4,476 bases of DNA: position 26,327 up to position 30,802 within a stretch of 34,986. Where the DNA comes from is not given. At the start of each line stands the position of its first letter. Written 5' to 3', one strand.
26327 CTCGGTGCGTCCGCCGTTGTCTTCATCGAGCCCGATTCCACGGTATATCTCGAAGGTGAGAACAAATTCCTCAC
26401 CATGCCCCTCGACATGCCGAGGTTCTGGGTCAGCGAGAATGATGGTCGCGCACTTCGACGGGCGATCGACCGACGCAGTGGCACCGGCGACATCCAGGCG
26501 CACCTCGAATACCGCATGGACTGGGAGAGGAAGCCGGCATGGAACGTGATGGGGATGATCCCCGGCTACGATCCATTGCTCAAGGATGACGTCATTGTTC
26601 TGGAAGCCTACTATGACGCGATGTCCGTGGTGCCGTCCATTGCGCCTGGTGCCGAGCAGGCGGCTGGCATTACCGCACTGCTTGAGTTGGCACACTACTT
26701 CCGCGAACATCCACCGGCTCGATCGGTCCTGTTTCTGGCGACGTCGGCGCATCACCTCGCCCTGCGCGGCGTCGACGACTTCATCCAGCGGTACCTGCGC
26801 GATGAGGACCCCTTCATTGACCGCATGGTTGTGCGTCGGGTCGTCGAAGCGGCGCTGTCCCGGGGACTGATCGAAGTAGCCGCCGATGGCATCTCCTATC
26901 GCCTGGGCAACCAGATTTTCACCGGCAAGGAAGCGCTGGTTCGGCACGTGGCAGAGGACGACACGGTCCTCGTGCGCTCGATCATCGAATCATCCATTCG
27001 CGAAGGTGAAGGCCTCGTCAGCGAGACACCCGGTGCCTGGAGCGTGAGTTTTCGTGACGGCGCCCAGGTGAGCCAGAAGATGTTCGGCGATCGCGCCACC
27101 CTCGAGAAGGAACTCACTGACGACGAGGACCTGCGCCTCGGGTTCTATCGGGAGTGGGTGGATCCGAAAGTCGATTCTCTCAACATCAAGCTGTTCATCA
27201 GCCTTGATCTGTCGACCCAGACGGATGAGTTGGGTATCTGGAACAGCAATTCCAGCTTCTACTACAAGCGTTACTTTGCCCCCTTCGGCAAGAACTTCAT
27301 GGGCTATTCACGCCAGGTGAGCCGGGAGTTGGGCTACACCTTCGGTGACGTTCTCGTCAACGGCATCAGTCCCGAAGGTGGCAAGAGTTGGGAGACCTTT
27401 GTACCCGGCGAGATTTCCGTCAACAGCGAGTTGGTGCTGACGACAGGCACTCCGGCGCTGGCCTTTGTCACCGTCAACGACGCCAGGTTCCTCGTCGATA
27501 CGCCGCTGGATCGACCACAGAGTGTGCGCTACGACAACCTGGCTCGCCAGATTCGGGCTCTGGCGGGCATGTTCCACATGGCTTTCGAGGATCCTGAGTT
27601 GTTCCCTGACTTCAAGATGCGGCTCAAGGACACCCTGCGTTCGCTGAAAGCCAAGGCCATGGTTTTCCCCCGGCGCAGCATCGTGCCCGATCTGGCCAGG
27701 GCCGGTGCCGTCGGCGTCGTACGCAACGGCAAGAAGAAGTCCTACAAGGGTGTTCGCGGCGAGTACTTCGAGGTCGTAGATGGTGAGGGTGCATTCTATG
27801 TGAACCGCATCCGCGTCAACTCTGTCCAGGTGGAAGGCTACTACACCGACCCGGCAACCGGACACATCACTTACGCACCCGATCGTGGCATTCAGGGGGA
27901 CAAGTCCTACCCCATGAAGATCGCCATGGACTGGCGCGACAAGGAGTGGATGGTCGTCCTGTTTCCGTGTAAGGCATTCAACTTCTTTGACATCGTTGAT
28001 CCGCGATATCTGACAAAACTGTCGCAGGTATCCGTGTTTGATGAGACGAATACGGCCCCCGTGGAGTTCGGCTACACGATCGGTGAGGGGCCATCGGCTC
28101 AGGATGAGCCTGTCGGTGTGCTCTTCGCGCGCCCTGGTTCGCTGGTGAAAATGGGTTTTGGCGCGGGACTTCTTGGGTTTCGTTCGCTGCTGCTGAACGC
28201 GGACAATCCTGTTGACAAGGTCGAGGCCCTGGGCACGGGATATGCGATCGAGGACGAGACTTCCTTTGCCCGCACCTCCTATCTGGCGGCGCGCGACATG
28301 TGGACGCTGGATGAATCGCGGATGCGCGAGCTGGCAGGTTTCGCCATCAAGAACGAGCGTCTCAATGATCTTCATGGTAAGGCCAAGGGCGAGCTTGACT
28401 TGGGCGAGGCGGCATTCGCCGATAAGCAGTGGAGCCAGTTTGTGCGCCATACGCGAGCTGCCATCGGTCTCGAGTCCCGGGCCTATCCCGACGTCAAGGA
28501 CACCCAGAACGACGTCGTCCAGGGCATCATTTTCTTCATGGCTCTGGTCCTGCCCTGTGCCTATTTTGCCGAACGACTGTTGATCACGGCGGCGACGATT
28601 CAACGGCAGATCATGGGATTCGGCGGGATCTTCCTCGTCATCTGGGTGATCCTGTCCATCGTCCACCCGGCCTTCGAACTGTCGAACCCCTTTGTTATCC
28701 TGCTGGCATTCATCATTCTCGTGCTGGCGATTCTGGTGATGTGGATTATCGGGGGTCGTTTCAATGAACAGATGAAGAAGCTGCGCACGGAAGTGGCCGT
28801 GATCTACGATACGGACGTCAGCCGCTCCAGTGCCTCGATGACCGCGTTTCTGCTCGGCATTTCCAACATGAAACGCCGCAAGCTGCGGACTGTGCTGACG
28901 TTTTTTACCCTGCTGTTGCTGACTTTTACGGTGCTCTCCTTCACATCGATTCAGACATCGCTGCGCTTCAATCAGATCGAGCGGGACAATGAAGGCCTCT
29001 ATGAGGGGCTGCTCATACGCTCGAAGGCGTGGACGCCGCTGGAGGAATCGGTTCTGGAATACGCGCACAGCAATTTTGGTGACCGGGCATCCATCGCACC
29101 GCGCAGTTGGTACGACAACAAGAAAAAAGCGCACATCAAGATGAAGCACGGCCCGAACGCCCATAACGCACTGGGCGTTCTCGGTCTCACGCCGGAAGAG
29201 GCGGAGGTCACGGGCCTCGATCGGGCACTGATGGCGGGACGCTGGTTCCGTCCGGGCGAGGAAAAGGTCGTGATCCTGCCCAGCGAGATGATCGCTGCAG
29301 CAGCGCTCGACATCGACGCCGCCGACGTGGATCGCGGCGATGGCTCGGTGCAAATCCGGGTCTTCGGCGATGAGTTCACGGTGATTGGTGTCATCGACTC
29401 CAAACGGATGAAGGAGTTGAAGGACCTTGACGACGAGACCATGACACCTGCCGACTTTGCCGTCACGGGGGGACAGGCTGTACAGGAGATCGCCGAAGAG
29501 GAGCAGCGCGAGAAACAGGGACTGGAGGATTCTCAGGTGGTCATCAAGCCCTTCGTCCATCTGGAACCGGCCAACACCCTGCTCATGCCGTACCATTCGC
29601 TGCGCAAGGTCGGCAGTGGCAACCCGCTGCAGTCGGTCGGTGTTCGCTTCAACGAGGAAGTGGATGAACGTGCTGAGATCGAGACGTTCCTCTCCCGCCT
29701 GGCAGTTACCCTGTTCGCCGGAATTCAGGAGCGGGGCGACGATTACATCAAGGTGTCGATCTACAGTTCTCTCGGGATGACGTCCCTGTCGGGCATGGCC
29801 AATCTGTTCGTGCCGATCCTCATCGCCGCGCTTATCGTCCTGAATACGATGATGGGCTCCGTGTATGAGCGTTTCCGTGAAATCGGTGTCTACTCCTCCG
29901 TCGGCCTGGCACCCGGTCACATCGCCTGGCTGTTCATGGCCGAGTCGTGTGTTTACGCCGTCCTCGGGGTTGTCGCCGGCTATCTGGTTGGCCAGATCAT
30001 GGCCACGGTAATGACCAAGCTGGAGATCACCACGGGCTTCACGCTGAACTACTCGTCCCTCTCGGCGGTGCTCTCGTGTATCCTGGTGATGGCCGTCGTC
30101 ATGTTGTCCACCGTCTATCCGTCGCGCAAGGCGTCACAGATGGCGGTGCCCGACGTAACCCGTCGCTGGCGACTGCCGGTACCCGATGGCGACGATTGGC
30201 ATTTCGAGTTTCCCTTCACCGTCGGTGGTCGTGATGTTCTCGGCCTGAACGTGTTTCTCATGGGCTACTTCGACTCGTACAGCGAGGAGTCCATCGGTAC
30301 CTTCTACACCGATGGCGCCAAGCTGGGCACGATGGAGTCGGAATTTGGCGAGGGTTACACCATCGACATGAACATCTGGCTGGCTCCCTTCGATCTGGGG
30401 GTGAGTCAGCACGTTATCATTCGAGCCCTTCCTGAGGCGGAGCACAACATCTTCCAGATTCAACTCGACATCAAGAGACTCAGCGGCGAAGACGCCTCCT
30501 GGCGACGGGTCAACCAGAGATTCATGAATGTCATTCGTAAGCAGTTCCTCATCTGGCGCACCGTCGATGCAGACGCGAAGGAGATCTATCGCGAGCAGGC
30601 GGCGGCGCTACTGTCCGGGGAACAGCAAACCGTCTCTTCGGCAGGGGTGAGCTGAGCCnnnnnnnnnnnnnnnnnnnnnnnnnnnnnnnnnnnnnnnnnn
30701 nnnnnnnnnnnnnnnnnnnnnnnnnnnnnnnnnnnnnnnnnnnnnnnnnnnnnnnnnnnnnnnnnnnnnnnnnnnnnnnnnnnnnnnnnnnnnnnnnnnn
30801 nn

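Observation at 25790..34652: Uncharacterised four-gene envelope module led by a 1621-aa PA/M28-like ectodomain fused to an FtsX-type permease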

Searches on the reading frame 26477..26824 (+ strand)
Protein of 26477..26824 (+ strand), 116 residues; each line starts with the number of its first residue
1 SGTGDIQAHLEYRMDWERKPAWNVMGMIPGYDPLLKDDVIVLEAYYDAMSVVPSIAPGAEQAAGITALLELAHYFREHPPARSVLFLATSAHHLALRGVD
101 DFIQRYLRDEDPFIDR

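Call 68: search_solved_structures(query=window:26477-26824:+, max_evalue=1, show_alignments=3)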
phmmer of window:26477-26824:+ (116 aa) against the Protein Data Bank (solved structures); distinct sequences matched with E-value up to 1: 11.
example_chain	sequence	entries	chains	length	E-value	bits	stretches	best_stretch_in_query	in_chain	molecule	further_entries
2anp_A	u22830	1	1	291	1.2e-05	28.8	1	52-108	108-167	leucyl aminopeptidase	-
3b3v_A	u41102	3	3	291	0.00017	25.2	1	52-108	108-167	Bacterial leucyl aminopeptidase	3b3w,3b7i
3b3t_A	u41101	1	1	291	0.00017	25.2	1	52-108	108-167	Bacterial leucyl aminopeptidase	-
1amp_A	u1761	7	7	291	0.00017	25.2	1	52-108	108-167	AMINOPEPTIDASE | PROTEIN (AMINOPEPTIDASE) | BACTERIAL LEUCYL AMINOPEPTIDASE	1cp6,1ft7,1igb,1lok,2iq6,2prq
3b35_A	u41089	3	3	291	0.00017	25.2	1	52-108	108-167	Bacterial leucyl aminopeptidase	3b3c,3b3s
1rtq_A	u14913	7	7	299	0.00017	25.1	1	52-108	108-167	Bacterial leucyl aminopeptidase | Aminopeptidase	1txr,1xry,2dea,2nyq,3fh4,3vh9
6hc6_A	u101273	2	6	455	0.0021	21.6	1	33-105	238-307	Aminopeptidase YwaD | Aminopeptidase Y (Arg Lys Leu preference)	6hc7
6w6l_5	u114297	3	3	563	0.004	20.7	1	39-77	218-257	Nicalin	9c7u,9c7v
7tm3_7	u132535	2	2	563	0.0056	20.2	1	39-77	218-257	Nicalin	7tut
7d18_A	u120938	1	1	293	0.028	18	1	33-87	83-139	Peptidase M28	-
6jc0_B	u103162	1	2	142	0.09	16.3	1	38-106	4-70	Putative molybdenum cofactor biosynthesis protein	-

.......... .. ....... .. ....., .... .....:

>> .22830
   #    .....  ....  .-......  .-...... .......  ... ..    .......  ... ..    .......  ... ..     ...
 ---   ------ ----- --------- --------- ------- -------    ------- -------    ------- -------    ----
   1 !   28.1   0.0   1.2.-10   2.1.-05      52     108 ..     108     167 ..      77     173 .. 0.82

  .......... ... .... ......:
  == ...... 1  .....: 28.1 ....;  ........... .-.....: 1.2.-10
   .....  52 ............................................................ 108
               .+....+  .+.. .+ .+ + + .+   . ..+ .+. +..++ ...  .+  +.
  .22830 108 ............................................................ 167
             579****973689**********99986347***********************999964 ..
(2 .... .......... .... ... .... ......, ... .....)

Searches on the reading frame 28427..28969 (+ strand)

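Call 88: search_protein_families(library=padloc, proteins=[window:28427-28969:+], max_evalue=0.01)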
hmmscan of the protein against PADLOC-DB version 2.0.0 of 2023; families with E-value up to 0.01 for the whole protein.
window:28427-28969:+ (181 aa): 1 family
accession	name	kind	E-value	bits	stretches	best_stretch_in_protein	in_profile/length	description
PDLC01991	CARF_m8--CARF_LolE_TM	-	2.2e-09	34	1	31-178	74-209/810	-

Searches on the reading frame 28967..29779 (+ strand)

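Call 88: search_protein_families(library=padloc, proteins=[window:28967-29779:+], max_evalue=0.01)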
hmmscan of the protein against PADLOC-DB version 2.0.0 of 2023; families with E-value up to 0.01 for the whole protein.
window:28967-29779:+ (271 aa): 1 family
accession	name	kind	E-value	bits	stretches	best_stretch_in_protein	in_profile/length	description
PDLC01991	CARF_m8--CARF_LolE_TM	-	1.4e-09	34.6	1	60-164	268-359/810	-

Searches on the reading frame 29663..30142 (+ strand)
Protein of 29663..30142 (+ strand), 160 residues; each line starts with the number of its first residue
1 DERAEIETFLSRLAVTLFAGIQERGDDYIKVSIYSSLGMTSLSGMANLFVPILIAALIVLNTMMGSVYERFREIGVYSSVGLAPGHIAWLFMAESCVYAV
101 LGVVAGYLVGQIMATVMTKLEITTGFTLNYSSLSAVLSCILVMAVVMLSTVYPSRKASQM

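Call 88: search_protein_families(library=padloc, proteins=[window:29663-30142:+], max_evalue=0.01)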
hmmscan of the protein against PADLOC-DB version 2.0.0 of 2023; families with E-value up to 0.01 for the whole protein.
window:29663-30142:+ (160 aa): 2 families
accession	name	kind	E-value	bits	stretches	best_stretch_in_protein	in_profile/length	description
PDLC01991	CARF_m8--CARF_LolE_TM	-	4.8e-20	69.3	1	30-160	423-550/810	-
PDLC01990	CARF_m8--CARF_Beta-galactosidase_LolE_TM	-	1.2e-12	44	1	46-159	1414-1527/1791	-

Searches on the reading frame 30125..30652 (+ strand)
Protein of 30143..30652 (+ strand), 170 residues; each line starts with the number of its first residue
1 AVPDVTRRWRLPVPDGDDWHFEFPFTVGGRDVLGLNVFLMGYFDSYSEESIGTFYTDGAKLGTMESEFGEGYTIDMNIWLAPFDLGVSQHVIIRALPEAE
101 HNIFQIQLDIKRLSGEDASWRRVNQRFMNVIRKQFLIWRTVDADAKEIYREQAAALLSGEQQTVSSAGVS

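Call 88: search_protein_families(library=padloc, proteins=[window:30143-30652:+], max_evalue=0.01)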
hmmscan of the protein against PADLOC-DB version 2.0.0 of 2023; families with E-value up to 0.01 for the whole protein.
window:30143-30652:+ (170 aa): 0 families

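Call 102: search_solved_structures(query=A8, max_evalue=10)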
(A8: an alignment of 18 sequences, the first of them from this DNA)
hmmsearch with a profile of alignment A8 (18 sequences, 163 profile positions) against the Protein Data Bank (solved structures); distinct sequences matched with E-value up to 10: 1.
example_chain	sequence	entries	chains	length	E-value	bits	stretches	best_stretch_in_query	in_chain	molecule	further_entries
5ien_A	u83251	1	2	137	1.5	11.8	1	41-139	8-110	CDL2.2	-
